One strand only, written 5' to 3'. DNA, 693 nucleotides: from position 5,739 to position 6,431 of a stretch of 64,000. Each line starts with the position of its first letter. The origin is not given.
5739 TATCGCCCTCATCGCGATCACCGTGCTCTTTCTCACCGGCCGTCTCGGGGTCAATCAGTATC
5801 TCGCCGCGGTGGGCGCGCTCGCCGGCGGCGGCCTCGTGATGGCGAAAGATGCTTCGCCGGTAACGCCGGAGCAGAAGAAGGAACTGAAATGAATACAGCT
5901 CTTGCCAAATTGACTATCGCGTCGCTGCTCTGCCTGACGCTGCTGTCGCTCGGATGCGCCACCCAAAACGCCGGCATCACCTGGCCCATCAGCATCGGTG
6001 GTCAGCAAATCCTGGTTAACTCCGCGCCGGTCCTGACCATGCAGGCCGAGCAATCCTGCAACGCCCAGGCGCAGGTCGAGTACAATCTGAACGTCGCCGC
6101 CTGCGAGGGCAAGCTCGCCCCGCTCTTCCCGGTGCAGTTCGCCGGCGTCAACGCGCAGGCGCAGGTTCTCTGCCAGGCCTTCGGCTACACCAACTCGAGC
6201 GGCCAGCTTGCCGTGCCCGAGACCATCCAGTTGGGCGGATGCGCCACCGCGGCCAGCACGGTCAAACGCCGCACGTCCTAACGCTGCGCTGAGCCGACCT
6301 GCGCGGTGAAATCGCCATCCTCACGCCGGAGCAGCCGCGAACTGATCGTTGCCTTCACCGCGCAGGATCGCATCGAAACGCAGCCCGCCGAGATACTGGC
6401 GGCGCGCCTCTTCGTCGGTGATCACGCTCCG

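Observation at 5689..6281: Small single-TM protein overlapping (ATGA) a Gln/Ala-rich lipoprotein: a holin/spanin-like pair directly after a peptidase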

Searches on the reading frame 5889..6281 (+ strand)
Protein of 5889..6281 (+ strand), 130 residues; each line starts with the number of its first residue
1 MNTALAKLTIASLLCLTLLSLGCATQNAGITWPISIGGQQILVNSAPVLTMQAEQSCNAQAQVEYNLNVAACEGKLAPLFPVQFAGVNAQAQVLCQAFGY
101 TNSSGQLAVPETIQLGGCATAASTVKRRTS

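Call 3: search_protein_families(library=pfam, proteins=[window:5889-6281:+], max_evalue=0.1)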
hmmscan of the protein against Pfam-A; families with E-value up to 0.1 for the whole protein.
window:5889-6281:+ (130 aa): 1 family
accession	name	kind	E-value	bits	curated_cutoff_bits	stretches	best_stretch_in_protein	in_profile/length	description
PF13983.11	YsaB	-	0.045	14.5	27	1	43-68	6-31/75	YsaB-like lipoprotein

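Call 4: search_protein_families(library=phrogs, proteins=[window:5889-6281:+], max_evalue=0.1)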
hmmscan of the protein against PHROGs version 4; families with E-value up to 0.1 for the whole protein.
window:5889-6281:+ (130 aa): 1 family
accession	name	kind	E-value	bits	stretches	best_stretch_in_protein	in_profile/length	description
phrog_17774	-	unknown function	0.005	17.8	1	12-55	10-51/69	-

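Call 7: search_protein_families(library=ncbifam, proteins=[window:5889-6281:+], max_evalue=0.1)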
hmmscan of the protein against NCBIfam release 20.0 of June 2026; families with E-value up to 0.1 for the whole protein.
window:5889-6281:+ (130 aa): 0 families

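Call 11: find_encoding_contigs(protein=window:5889-6281:+, flank=10000, max_places=6)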
Protein window:5889-6281:+ (130 aa): 23 contigs read that carry it; 6 places shown.
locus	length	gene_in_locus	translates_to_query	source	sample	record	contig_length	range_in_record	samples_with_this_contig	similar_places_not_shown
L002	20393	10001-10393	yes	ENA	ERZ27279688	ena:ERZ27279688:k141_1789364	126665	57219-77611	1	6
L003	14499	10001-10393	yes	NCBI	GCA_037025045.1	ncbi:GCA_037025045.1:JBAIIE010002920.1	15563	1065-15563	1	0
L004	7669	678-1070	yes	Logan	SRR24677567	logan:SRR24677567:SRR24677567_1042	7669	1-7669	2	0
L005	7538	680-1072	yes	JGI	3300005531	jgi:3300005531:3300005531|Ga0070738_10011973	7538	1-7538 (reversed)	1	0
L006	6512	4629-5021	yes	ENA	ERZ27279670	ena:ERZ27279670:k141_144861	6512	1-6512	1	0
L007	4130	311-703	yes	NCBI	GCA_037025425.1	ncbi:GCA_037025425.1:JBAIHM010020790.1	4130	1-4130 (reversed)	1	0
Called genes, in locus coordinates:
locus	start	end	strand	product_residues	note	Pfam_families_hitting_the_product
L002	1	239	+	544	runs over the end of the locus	PF20154:LNT_N, PF00795:CN_hydrolase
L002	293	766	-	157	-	PF00588:SpoU_methylase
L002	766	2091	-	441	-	PF14067:LssY_C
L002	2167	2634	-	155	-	PF06938:DUF1285_N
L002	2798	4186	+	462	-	PF01066:CDP-OH_P_transf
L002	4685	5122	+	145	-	-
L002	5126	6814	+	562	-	-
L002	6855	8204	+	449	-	-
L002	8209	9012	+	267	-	-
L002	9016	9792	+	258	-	-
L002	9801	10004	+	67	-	-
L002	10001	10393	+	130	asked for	-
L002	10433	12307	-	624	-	PF04055:Radical_SAM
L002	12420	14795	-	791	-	PF01590:GAF, PF13185:GAF_2, PF13492:GAF_3, PF05524:PEP-utilisers_N, PF00391:PEP-utilizers, PF02896:PEP-utilizers_C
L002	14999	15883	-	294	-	PF01509:TruB_N, PF16198:TruB_C_2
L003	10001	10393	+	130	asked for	-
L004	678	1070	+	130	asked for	-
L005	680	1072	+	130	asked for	-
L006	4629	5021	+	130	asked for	-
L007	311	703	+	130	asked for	-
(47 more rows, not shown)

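Call 12: find_homologous_proteins(query=window:5889-6278:+, max_evalue=0.01)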
Query window:5889-6278:+ (130 aa): 3 proteins with E <= 0.01 among 16 candidates.
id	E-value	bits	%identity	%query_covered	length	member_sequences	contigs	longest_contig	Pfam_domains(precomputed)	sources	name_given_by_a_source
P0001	2.4e-49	184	75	85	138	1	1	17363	-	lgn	-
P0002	3.6e-44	168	67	91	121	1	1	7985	-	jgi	jgi:hypothetical protein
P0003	2.1e-32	130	67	75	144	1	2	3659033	-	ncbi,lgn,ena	ncbi:MAG: hypothetical protein WA005_02060 [Candidatus Binataceae bacterium]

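Call 13: find_encoding_contigs(protein=P0003, flank=10000, max_places=3)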
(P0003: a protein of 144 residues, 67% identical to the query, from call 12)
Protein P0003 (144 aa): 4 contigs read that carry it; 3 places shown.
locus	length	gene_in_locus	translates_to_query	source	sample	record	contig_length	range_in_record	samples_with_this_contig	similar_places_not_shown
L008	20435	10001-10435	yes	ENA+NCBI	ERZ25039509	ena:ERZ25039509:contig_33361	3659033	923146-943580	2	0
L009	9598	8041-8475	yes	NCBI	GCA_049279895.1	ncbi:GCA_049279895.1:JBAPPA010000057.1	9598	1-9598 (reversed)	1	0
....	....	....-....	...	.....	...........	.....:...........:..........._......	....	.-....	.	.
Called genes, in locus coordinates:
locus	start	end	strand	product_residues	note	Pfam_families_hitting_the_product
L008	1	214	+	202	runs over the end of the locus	PF08873:Phage_Mu_Gp37 (weak), PF09646:Gp37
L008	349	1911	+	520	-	PF04984:Phage_sheath_1, PF17482:Phage_sheath_1C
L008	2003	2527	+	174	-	PF04985:Phage_tube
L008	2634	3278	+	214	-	PF06995:Phage_P2_GpU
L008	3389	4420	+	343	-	PF05954:Phage_GPD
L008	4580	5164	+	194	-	-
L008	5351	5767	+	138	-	PF04965:GPW_gp25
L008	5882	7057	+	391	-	PF26776:Baseplate_J_N (weak), PF04865:Baseplate_J, PF26078:Baseplate_J_M, PF26079:Baseplate_J_C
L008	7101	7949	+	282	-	PF09684:Tail_P2_I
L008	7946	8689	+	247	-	-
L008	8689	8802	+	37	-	-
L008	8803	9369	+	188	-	PF21882:Gp53-like_C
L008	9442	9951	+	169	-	PF05838:Glyco_hydro_108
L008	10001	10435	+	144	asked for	-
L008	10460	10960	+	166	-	-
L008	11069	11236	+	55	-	-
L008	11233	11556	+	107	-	PF10805:DUF2730 (weak)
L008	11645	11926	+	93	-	-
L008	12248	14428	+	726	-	-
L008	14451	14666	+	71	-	-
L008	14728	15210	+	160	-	-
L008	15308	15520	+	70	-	PF05489:Phage_tail_X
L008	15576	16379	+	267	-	-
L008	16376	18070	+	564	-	-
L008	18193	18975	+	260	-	-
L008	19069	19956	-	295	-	-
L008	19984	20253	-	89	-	-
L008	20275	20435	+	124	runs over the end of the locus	-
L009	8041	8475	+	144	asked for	-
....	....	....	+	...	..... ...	-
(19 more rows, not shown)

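Call 14: find_encoding_contigs(protein=P0001, flank=10000, max_places=3)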
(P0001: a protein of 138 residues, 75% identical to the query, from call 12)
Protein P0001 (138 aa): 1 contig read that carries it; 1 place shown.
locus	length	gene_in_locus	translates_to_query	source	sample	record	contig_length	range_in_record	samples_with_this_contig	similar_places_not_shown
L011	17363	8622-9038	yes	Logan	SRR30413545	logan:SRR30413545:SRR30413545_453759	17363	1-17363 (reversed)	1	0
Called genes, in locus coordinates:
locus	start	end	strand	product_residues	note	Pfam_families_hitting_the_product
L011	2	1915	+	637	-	?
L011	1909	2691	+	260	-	PF02361:CbiQ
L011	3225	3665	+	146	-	-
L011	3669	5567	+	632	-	-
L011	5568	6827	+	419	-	-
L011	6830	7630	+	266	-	-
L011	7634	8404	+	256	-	-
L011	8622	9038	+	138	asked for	-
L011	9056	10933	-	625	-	PF04055:Radical_SAM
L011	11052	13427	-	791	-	PF01590:GAF, PF13185:GAF_2, PF13492:GAF_3, PF05524:PEP-utilisers_N, PF00391:PEP-utilizers, PF02896:PEP-utilizers_C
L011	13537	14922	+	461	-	PF01555:N6_N4_Mtase (weak), PF01170:UPF0020 (faint)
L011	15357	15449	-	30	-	-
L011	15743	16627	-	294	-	PF01509:TruB_N, PF16198:TruB_C_2 (weak)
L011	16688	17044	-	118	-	PF02033:RBFA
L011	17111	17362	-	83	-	?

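Call 15: find_encoding_contigs(protein=P0002, flank=10000, max_places=3)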
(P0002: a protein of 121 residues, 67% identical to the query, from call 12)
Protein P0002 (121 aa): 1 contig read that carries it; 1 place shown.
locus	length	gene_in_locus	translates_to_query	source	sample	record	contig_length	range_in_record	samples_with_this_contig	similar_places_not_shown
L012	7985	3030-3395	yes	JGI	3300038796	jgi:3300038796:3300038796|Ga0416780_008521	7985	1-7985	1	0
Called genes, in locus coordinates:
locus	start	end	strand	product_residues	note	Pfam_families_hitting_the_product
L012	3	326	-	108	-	?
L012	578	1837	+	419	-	-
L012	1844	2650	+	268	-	-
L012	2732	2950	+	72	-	-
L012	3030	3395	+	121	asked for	-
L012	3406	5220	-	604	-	PF04055:Radical_SAM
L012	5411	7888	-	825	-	-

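Call 26: find_related_loci(query=A1, collection=viral_contigs, flank=8000)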
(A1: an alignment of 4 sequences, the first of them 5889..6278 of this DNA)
Query A1 (130 aa) in viral_contigs; peptide patterns used: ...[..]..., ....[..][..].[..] (x = any residue, [..] = any of these).
145 stretches matched a pattern; 3 encode a relative of the query (tblastn E <= 1e-3); 3 distinct loci.
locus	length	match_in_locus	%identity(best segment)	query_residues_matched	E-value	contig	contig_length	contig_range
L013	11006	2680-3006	45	15-120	3e-23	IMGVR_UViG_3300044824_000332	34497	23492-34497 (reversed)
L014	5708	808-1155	44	13-123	1e-21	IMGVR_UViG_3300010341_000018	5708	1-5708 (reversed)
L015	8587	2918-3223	45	23-120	3e-20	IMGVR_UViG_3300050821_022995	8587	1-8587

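Call 32: search_protein_families(library=pfam, proteins=[L008:10460-10957:+, L008:11069-11233:+, L008:11233-11553:+, L013:2183-2407:+, L013:3068-3508:+, L013:3745-4044:+, L013:1156-1656:+, L013:938-1156:+], max_evalue=0.1)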
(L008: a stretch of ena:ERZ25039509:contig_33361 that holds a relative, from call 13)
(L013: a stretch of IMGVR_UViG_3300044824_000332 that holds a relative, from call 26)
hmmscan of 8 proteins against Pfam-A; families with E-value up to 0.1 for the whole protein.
L008:10460-10957:+ (166 aa): 0 families

L008:11069-11233:+ (55 aa): 0 families

L008:11233-11553:+ (107 aa): 2 families
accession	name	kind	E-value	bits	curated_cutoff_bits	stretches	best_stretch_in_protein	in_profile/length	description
PF16526.10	CLZ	-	0.038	14.8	26.7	0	71-101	30-60/71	C-terminal leucine zipper domain of cyclic nucleotide-gated channels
PF04325.18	DUF465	-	0.04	14.4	25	0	36-55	5-24/48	Protein of unknown function (DUF465)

L013:2183-2407:+ (75 aa): 0 families

L013:3068-3508:+ (147 aa): 0 families

L013:3745-4044:+ (100 aa): 1 family
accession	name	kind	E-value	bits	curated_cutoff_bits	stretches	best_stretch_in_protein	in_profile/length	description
PF06825.17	HSBP1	-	0.071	13.4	28.6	0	40-53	34-47/51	Heat shock factor binding protein 1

L013:1156-1656:+ (167 aa): 4 families
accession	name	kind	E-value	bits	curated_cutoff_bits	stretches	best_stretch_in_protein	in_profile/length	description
PF08765.17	Mor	-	3.2e-09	37.2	24.9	2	70-138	28-97/107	Mor transcription activator family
PF13384.12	HTH_23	-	0.00032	20.9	24.6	1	100-133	5-38/50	Homeodomain-like domain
PF13551.12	HTH_29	-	0.0017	18.8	28.1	1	102-133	1-33/64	Winged helix-turn helix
PF13518.12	HTH_28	-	0.0084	16.6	25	1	101-132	1-32/52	Helix-turn-helix domain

L013:938-1156:+ (73 aa): 1 family
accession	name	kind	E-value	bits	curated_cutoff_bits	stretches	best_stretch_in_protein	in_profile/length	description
PF24281.2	HVO_2928_N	-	0.058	13.3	27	1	22-69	102-149/168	HVO_2928, N-terminal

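Call 33: search_protein_families(library=phrogs, proteins=[L008:10460-10957:+, L008:11069-11233:+, L008:11233-11553:+, L013:2183-2407:+, L013:3068-3508:+, L013:3745-4044:+, L013:1156-1656:+, L013:938-1156:+], max_evalue=0.1)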
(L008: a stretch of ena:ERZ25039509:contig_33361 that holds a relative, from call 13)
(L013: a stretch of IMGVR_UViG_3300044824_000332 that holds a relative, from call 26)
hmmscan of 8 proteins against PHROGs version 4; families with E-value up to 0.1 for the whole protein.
L008:10460-10957:+ (166 aa): 1 family
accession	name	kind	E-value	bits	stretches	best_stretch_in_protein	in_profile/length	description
phrog_1128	-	moron, auxiliary metabolic gene and host takeover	2.5e-06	28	1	1-149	22-164/381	enoyl-CoA hydratase/carnithine racemase-like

L008:11069-11233:+ (55 aa): 0 families

L008:11233-11553:+ (107 aa): 2 families
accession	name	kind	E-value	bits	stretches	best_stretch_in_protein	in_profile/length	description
phrog_736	-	unknown function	6.2e-09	37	1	10-95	15-106/112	-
phrog_2658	-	other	0.0008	20.7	0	60-96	89-125/126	hol-like chemotaxis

L013:2183-2407:+ (75 aa): 0 families

L013:3068-3508:+ (147 aa): 0 families

L013:3745-4044:+ (100 aa): 7 families
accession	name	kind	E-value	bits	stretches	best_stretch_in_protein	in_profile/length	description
phrog_462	-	other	1.2e-13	52.1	1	10-85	15-91/101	lipoprotein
phrog_2662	-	head and packaging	0.011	15.4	1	8-78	68-132/717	portal protein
phrog_3534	-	unknown function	0.023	15.7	1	5-92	14-102/117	-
phrog_736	-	unknown function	0.03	15.4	0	6-52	11-62/112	-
phrog_7885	-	unknown function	0.056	14.4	0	9-85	4-62/83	-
phrog_5345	-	unknown function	0.084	14.3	0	22-93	18-89/104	-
phrog_7090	-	unknown function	0.089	14.3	0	38-84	28-74/127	-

L013:1156-1656:+ (167 aa): 2 families
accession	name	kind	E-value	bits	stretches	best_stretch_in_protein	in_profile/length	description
phrog_836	-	transcription regulation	1.5e-18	68.2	1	33-141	16-125/133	late transcriptional activator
phrog_532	-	transcription regulation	1.1e-05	26.5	1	71-137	51-118/132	late transcriptional activator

L013:938-1156:+ (73 aa): 0 families

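Call 37: search_protein_representatives(alignment_id=A1)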
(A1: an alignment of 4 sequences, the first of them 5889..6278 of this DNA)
Query: 4 sequences, 134 profile positions. Proteins with E-value up to 0.001 (for the whole library): 33; up to 1e-10: 13; up to 1e-30: 3. The best 33 are listed.
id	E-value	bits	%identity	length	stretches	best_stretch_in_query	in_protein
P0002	2.7e-62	224.8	-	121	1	20-134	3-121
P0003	4.2e-59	214.4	-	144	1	1-132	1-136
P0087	2.7e-35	137.4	-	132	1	17-129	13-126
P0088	1.6e-29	118.7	-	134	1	19-124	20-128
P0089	7.7e-28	113.3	-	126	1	17-127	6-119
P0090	9.8e-23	96.7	-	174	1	14-129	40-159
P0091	1.2e-22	96.4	-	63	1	8-67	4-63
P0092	7.1e-21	90.7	-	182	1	18-129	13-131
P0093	2.4e-18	82.5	-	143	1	16-129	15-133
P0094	5.6e-17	78.1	-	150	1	16-131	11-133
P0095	3.6e-14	69.0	-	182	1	25-125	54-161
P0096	7.1e-14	68.1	-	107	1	55-129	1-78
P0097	9.4e-13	64.4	-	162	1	26-125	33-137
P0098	1.2e-10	57.6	-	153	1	10-130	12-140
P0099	1.2e-10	57.6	-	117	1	7-108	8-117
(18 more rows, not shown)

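Call 40: predict_structure(alignment_id=A1)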
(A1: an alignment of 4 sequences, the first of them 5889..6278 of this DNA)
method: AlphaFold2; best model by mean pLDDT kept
length: 130 residues; sequences in the alignment: 4
mean_pLDDT: 37.9   pTM: 0.23
mean pLDDT of the five models: 37.9, 37.6, 35.2, 35.1, 34.1
residues with pLDDT >= 90: 0; 70-90: 0; 50-70: 22; < 50: 108
segments of 3 or more residues with pLDDT < 50: 1-3, 19-98, 109-130
pLDDT, mean of each block of 10 residues (from residue 1): 49 51 30 35 32 25 33 42 39 42 49 34 31
secondary structure, 60 per line:
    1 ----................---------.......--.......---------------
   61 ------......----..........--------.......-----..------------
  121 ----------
elements in order: H5-20 E30-36 E39-45 H67-72 E77-86 E95-101

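Call 49: search_solved_structures(query=A3, max_evalue=10)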
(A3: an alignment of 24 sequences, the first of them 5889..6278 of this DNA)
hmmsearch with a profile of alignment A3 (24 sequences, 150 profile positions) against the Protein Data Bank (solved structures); distinct sequences matched with E-value up to 10: 18.
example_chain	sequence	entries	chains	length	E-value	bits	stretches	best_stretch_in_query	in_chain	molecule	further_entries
5d8j_H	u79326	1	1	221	0.42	13.9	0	81-107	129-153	HA3 Fab Heavy Chain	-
4z2a_A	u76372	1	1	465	0.45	13.8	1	97-132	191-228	Furin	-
1jfq_H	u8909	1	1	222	0.45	13.8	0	81-107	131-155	ANTIGEN-BINDING FRAGMENT OF ANTI-PHENYLARSONATE ANTIBODY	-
9me5_H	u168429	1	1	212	0.46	13.8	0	81-107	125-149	mAb926 Heavy Chain Fragment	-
1p8j_A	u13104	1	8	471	0.46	13.8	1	97-132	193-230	Furin precursor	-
6yd3_A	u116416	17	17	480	0.47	13.7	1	97-132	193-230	Furin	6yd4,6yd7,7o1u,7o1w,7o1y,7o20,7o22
4omc_A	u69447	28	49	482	0.47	13.7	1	97-132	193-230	Furin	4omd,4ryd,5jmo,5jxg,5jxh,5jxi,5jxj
2uyl_B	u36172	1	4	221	0.48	13.7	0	81-107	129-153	MONOCLONAL ANTIBODY F-22-30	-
7lcu_A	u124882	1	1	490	0.49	13.7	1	97-132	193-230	Furin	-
6fab_H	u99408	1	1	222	0.5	13.7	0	81-107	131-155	IGG1-KAPPA 36-71 FAB (HEAVY CHAIN)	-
4qex_H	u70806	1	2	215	0.6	13.4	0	81-107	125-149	Antibody Heavy Chain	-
8be1_A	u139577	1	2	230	0.66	13.3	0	81-107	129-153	Antibody heavy chain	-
3tt3_H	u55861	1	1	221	0.78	13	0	81-106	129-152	mouse monoclonal 1gG1 Fab fragment, kappa light chain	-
3fmg_H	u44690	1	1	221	0.92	12.8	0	81-107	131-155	Fab of neutralizing antibody 4F8, heavy chain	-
5e8e_B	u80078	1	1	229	2.1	11.6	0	90-115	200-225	IGA FAB HEAVY CHAIN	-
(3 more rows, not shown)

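Call 50: search_protein_families(library=pfam, alignment_id=A3, max_evalue=0.1)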
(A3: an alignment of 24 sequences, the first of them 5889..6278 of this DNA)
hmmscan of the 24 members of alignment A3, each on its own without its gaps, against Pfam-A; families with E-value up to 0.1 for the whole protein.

A. member 1, window:5889-6278:+ (130 aa): 1 family
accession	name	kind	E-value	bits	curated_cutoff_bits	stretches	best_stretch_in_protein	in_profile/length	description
PF13983.11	YsaB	-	0.045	14.5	27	1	43-68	6-31/75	YsaB-like lipoprotein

B. families by the number of members that match (of 24 scanned): 3 families
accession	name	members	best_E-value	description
PF11821.13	ActD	1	0.041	Alternative complex III, ActD subunit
PF13983.11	YsaB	1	0.045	YsaB-like lipoprotein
PF21557.3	RhaB_D2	1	0.054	Alpha-L-rhamnosidase, domain D2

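Call 58: find_encoding_contigs(protein=P0087, flank=6000, max_places=2)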
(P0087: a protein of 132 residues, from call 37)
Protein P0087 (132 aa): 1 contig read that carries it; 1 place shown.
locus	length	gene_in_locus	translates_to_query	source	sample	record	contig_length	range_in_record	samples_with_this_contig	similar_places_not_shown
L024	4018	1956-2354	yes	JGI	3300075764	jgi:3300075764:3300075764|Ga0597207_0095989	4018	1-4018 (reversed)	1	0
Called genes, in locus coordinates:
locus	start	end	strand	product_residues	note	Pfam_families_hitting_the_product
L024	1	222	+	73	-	?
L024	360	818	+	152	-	PF07030:Phage_Mu_Gp36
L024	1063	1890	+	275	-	PF23840:Phage_tail_terminator (weak), PF09646:Gp37, PF27730:UCP028589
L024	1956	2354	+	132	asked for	-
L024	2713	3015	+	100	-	-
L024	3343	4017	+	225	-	?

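Call 59: find_encoding_contigs(protein=P0097, flank=6000, max_places=2)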
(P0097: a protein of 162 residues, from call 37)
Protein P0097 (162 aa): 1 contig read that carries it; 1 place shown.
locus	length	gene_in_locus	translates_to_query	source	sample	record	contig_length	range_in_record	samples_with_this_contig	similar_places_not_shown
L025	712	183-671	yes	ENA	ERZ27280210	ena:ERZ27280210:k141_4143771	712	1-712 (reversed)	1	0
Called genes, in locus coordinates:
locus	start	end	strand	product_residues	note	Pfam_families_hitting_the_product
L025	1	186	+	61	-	?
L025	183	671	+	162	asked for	-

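Call 61: predict_structure(alignment_id=A4)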
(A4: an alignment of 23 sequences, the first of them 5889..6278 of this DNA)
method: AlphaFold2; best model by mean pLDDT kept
length: 130 residues; sequences in the alignment: 23
mean_pLDDT: 76.1   pTM: 0.58
mean pLDDT of the five models: 76.1, 70.0, 69.6, 68.3, 65.6
residues with pLDDT >= 90: 38; 70-90: 41; 50-70: 42; < 50: 9
segments of 3 or more residues with pLDDT < 50: 24-27, 30-33
pLDDT, mean of each block of 10 residues (from residue 1): 62 66 51 55 82 88 93 87 78 93 95 82 59
secondary structure, 60 per line:
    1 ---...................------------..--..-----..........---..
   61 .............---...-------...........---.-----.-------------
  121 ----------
elements in order: H4-22 H46-55 H59-73 H87-97
